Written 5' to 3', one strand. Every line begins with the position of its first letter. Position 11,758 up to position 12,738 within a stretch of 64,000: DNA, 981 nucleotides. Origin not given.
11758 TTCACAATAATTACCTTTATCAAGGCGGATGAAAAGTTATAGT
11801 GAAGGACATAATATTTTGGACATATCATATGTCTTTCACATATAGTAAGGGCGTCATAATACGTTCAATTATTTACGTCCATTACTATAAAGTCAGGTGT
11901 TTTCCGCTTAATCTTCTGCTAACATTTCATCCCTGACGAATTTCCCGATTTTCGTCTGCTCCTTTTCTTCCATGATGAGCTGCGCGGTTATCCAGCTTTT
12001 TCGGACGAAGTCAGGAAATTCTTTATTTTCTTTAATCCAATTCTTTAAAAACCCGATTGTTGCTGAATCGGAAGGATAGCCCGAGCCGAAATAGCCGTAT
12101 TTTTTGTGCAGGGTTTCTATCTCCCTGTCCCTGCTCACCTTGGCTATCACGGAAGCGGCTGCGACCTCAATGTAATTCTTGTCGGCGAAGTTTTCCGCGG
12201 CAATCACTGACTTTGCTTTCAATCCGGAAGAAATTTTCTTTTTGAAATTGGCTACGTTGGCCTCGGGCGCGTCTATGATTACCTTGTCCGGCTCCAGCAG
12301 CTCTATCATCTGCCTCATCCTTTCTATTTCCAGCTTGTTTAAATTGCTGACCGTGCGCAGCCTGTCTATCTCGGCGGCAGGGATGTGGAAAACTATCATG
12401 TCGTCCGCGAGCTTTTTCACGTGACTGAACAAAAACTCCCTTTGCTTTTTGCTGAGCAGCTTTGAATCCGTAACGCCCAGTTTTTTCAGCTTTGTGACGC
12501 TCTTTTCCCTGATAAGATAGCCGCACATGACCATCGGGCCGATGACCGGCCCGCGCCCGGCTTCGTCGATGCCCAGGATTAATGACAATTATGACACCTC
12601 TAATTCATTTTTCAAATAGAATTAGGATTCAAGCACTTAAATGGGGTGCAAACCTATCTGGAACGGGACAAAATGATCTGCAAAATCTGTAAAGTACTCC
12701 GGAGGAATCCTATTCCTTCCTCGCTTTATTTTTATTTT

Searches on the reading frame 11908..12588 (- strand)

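Call 36: search_protein_families(library=pfam, proteins=[window:11908-12588:-], max_evalue=0.001)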
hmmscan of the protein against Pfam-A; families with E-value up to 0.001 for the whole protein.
window:11908-12588:- (226 aa): 1 family
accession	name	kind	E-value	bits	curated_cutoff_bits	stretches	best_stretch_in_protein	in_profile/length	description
PF01351.25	RNase_HII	-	4e-46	157.9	25.8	1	5-201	1-198/199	Ribonuclease HII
